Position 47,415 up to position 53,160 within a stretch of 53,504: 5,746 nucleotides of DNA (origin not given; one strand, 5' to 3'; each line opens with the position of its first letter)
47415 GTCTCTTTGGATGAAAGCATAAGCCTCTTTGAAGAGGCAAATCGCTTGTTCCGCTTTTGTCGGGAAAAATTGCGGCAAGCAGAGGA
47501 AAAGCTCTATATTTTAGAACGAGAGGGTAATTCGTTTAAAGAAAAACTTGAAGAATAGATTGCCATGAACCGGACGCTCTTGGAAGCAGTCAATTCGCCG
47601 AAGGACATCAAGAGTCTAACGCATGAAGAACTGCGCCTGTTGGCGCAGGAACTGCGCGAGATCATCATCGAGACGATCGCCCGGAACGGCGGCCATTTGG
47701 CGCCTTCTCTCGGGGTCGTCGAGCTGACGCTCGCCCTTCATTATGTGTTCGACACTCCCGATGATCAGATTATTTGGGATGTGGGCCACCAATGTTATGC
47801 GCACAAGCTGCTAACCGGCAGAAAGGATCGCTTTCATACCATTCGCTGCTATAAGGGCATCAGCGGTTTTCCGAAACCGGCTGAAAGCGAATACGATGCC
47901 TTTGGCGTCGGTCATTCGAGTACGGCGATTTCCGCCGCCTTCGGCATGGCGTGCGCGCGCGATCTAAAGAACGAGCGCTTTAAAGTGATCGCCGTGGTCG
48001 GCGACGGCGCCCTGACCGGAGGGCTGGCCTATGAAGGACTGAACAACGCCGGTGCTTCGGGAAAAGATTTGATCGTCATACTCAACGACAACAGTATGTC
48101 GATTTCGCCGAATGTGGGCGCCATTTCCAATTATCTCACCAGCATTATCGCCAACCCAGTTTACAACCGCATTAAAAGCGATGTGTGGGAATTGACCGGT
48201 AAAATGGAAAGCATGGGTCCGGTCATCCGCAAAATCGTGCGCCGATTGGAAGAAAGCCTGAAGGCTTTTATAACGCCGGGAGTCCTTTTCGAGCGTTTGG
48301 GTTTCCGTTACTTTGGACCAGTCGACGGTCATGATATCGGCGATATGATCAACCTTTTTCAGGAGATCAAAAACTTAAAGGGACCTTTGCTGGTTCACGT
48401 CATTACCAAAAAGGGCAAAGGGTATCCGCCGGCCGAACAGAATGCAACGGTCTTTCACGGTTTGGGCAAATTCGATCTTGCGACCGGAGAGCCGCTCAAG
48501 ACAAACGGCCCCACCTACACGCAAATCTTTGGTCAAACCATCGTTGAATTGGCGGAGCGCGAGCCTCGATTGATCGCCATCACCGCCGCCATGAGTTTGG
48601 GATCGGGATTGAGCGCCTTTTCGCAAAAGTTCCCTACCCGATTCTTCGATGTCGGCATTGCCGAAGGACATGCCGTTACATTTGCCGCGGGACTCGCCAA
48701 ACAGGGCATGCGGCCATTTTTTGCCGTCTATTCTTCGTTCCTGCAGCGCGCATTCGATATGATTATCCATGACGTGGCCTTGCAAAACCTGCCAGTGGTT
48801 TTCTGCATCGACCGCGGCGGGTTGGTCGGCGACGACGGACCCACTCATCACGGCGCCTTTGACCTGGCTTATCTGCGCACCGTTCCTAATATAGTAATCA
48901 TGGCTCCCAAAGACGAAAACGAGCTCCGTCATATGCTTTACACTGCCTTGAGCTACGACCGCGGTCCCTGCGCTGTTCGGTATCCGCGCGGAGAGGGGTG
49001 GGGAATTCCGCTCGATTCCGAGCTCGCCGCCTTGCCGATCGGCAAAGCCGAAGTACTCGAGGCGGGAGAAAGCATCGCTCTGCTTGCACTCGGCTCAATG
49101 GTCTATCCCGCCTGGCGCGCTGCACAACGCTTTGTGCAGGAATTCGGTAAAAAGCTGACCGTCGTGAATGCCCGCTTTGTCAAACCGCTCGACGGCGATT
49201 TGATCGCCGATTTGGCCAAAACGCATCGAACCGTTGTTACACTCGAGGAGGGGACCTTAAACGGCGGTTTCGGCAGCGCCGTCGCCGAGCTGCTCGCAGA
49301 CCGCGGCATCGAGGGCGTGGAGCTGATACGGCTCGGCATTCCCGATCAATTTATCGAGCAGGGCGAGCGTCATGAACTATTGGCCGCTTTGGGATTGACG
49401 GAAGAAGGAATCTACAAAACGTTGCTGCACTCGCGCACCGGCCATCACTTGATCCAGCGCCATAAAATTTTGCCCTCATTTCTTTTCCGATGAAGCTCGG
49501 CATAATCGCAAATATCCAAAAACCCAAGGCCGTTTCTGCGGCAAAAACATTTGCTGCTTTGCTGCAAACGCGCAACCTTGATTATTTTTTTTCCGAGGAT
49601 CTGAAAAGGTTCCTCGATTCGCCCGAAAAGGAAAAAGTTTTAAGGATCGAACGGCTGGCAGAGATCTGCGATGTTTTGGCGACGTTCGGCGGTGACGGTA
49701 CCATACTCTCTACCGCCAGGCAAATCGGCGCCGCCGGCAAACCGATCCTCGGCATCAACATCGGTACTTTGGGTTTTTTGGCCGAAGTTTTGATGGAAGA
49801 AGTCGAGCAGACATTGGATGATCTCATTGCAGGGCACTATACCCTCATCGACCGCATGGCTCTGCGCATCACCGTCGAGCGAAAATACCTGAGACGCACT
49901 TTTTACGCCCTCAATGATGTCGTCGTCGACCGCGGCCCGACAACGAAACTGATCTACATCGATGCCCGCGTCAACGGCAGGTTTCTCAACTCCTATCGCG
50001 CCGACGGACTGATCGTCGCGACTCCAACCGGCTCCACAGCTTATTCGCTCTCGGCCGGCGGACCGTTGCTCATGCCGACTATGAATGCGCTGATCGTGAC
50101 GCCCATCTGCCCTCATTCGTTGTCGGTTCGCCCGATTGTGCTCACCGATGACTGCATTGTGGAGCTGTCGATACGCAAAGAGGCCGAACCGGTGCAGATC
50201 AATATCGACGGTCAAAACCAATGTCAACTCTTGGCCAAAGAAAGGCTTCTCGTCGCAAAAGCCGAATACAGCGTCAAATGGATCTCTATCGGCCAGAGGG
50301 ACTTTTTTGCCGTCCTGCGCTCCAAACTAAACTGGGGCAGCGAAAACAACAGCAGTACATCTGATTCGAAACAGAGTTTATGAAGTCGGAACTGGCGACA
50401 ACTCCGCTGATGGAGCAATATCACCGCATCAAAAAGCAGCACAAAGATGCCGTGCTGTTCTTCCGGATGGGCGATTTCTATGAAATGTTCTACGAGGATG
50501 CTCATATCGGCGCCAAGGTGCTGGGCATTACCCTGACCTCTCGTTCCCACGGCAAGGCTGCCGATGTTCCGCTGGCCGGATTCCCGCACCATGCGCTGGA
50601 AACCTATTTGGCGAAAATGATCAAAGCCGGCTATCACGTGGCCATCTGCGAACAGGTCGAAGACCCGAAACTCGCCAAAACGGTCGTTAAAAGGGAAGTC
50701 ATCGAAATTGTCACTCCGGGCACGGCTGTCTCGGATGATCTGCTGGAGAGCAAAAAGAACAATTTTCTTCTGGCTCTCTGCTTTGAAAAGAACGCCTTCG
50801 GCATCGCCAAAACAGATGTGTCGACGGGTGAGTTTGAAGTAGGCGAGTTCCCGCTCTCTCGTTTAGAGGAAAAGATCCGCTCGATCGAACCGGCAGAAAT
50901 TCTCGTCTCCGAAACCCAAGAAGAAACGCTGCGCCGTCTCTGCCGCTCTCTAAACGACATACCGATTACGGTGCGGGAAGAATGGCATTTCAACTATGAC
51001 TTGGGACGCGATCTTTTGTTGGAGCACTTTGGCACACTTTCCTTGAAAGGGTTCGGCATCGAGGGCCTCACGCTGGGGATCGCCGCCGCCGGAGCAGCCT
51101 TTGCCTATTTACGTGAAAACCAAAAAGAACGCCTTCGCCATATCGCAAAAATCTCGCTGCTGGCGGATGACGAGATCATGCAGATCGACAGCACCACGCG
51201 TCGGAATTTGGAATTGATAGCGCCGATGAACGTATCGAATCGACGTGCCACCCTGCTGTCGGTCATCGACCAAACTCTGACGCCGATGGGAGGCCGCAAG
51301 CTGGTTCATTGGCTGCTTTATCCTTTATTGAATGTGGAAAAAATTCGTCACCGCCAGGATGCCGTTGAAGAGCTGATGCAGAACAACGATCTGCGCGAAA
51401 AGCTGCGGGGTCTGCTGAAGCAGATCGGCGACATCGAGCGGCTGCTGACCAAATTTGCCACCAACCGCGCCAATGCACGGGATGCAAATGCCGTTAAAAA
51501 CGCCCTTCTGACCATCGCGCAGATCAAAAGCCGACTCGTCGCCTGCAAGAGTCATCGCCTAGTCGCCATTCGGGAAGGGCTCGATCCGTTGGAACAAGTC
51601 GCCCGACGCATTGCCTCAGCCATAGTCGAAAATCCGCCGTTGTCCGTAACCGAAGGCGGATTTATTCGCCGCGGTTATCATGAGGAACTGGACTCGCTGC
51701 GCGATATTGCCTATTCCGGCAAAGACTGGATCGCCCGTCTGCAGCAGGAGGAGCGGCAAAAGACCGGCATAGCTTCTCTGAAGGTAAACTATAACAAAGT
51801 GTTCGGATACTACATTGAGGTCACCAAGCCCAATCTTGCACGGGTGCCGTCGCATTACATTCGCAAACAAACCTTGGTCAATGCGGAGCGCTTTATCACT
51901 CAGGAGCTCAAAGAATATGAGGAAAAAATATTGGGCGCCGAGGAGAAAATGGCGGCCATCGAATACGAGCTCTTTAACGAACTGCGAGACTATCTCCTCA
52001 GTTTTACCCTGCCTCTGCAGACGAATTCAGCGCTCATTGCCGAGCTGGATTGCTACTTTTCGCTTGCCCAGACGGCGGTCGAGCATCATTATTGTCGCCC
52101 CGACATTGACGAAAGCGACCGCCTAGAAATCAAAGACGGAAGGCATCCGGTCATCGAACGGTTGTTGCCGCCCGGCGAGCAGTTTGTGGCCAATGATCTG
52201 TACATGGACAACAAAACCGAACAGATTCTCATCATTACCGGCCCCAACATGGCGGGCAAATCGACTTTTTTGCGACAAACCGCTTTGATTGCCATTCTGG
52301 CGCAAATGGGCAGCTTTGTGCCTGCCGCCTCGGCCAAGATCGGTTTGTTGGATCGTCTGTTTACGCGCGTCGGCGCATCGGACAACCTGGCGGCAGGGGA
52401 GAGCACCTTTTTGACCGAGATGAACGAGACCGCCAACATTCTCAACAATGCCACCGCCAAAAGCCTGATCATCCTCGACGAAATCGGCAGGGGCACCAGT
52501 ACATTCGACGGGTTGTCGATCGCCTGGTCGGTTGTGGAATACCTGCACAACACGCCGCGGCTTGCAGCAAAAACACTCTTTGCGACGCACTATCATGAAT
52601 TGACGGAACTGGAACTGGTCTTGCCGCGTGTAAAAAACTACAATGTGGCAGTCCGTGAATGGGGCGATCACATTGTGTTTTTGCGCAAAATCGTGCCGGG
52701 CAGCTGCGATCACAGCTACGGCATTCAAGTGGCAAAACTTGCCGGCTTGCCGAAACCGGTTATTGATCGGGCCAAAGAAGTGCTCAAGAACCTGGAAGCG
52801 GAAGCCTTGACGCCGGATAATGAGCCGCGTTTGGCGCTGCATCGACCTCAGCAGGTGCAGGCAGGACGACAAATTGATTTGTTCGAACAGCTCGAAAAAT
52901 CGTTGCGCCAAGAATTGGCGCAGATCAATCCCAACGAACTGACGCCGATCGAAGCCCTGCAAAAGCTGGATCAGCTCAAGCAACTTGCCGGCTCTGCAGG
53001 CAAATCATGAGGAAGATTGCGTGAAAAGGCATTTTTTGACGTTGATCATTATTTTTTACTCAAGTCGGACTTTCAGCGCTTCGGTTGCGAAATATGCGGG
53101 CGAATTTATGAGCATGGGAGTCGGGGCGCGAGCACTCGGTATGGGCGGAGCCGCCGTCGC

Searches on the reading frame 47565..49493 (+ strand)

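Call 65: search_protein_families(library=pfam, proteins=[window:47565-49493:+], max_evalue=0.00001)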
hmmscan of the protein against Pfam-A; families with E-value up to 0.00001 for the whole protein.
window:47565-49493:+ (642 aa): 3 families
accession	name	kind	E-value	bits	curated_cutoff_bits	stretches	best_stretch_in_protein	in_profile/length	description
PF13292.11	DXP_synthase_N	-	1.8e-123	411.7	21.2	1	6-281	1-274/274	1-deoxy-D-xylulose-5-phosphate synthase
PF02779.29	Transket_pyr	-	2.8e-48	164.3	27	1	316-477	3-171/174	Transketolase, pyrimidine binding domain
PF02780.25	Transketolase_C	-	4.6e-29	101.3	25.9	1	493-616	1-124/124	Transketolase, C-terminal domain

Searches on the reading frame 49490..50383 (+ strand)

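Call 65: search_protein_families(library=pfam, proteins=[window:49490-50383:+], max_evalue=0.00001)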
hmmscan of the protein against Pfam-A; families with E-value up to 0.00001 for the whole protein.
window:49490-50383:+ (297 aa): 2 families
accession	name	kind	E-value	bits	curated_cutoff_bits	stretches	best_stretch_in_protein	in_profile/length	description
PF20143.4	NAD_kinase_C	-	1.5e-36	125.3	23.7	1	141-266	1-125/126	ATP-NAD kinase C-terminal domain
PF01513.26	NAD_kinase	-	2.4e-17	63.9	25.5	1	3-117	1-130/130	ATP-NAD kinase N-terminal domain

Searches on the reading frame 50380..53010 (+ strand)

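Call 65: search_protein_families(library=pfam, proteins=[window:50380-53010:+], max_evalue=0.00001)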
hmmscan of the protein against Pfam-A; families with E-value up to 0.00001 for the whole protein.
window:50380-53010:+ (876 aa): 5 families
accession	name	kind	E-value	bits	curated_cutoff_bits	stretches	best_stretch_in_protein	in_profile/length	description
PF00488.27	MutS_V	-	4.7e-85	284.8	30.2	1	617-806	1-188/188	MutS domain V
PF05192.23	MutS_III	-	9e-50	170.1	34.1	1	272-563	1-194/194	MutS domain III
PF01624.25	MutS_I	-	8.2e-45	152.1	20.6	1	8-119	1-112/113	MutS domain I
PF05190.23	MutS_IV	-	1.6e-32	112.1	22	1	432-523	1-92/92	MutS family domain IV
PF05188.22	MutS_II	-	2.9e-26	92.9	25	1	128-255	1-132/133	MutS domain II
